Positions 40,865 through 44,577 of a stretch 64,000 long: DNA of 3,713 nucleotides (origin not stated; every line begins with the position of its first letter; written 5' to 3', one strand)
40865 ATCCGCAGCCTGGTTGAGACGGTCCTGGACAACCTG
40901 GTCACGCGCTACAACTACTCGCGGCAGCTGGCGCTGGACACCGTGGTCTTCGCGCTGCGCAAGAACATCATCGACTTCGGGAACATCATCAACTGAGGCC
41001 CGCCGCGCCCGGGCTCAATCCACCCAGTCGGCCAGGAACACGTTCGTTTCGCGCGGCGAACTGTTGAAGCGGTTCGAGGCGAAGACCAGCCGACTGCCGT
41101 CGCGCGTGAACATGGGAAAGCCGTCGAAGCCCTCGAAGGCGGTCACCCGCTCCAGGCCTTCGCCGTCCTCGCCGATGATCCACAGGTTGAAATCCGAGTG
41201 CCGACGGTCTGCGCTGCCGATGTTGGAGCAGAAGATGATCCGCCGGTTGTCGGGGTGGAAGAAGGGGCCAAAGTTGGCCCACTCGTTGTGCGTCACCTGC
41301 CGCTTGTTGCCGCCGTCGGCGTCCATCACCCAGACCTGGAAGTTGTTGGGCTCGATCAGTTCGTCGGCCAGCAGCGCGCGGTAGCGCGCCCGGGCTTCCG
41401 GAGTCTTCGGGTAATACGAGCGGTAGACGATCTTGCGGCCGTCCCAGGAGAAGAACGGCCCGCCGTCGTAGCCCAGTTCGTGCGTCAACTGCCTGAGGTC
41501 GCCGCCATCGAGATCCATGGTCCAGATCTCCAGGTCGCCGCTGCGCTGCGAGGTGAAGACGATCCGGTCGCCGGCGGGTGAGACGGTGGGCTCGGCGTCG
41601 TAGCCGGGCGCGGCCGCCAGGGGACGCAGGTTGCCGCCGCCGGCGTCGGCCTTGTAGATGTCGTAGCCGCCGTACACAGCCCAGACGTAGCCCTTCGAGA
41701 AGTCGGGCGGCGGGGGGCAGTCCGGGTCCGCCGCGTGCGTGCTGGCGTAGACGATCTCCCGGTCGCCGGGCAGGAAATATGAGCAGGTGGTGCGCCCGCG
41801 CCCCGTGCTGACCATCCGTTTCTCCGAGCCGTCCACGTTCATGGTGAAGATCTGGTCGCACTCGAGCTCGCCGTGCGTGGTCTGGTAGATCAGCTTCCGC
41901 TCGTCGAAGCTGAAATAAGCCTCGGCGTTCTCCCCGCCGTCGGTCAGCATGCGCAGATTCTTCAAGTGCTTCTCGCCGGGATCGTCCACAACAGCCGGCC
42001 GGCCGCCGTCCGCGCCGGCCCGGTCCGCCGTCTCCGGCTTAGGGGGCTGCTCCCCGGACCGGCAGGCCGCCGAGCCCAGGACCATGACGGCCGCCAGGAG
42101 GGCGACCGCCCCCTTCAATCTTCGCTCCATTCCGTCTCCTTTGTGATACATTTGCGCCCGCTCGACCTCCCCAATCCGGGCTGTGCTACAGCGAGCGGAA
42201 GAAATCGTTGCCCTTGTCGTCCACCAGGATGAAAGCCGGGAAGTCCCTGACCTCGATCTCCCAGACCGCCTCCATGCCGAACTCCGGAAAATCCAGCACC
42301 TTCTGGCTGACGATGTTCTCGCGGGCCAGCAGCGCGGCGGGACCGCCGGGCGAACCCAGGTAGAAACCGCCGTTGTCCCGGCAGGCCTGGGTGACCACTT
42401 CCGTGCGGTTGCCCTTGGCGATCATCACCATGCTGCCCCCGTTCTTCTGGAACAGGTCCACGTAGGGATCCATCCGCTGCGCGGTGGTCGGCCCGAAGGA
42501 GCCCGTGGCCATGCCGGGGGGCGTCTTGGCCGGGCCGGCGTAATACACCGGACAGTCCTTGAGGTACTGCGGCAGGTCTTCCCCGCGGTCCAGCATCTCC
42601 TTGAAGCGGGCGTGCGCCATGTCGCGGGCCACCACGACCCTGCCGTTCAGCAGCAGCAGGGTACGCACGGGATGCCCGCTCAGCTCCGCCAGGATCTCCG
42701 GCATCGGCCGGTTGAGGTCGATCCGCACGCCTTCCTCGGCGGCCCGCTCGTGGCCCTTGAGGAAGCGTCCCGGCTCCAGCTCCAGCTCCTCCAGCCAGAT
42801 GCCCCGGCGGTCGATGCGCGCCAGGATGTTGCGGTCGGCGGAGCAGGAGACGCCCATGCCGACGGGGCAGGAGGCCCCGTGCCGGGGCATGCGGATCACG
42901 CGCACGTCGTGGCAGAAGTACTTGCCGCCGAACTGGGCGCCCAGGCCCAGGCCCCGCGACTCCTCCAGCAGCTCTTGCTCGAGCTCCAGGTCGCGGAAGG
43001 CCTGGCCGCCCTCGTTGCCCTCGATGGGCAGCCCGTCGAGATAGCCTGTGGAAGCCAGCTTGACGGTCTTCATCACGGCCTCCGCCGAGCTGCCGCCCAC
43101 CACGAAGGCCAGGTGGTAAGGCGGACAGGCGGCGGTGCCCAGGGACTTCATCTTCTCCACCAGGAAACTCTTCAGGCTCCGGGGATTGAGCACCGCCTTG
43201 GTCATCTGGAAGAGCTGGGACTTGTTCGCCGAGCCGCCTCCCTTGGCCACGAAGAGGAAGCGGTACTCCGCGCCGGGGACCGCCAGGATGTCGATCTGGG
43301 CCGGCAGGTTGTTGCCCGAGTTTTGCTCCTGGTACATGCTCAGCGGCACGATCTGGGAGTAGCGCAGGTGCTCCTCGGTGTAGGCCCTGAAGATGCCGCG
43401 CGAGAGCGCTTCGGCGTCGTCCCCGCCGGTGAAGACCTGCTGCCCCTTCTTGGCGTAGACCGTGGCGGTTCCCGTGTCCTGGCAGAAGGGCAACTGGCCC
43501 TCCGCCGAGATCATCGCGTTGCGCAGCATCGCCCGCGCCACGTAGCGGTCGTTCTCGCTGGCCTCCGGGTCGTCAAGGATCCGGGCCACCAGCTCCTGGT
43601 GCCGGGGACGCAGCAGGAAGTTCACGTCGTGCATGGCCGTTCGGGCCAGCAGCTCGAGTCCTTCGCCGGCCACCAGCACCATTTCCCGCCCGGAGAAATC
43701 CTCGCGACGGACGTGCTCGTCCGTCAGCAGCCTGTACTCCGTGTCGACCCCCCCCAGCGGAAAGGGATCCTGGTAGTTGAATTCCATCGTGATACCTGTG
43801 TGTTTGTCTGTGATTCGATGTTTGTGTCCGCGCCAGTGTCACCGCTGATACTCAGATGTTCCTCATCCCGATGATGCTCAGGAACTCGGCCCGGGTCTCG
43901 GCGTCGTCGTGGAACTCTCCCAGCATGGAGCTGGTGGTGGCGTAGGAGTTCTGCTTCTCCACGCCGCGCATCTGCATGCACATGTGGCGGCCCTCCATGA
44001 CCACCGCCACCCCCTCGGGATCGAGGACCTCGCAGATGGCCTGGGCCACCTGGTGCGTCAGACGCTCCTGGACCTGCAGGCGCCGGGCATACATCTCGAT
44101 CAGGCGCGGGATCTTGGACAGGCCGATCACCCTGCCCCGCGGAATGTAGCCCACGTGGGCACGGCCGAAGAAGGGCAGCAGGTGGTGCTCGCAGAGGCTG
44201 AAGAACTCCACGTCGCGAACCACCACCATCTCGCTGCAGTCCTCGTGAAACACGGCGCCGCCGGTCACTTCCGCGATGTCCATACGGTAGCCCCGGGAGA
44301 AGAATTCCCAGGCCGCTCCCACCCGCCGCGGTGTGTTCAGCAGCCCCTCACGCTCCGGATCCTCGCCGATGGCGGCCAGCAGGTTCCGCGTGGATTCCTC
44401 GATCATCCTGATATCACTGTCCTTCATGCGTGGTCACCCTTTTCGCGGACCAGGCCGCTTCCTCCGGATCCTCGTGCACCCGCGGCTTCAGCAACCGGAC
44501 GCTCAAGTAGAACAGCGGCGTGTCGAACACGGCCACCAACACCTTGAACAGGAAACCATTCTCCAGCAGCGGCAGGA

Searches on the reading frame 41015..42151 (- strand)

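Call 49: search_protein_families(library=pfam, proteins=[window:41015-42151:-], max_evalue=0.00001)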
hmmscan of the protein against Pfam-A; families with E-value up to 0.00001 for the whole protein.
window:41015-42151:- (378 aa): 1 family
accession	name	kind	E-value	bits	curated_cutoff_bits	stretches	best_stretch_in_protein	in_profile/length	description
PF07676.18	PD40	-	3.7e-28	97.3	20.9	1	175-210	1-37/38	WD40-like Beta Propeller Repeat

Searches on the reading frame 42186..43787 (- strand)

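Call 49: search_protein_families(library=pfam, proteins=[window:42186-43787:-], max_evalue=0.00001)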
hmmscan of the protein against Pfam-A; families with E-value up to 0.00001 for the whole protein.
window:42186-43787:- (533 aa): 2 families
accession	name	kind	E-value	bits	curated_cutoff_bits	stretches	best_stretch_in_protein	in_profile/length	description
PF05681.19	Fumerase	-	1.9e-80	270.5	25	1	48-322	4-268/270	Fumarate hydratase (Fumerase)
PF05683.17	Fumerase_C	-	4.5e-76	255.2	22.2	1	329-532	1-204/205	Fumarase C-terminus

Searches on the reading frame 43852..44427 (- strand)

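Call 49: search_protein_families(library=pfam, proteins=[window:43852-44427:-], max_evalue=0.00001)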
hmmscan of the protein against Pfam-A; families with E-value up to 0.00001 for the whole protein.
window:43852-44427:- (191 aa): 1 family
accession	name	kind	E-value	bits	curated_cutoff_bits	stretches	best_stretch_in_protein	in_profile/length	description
PF01227.27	GTP_cyclohydroI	-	1.5e-75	253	27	1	9-186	1-178/179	GTP cyclohydrolase I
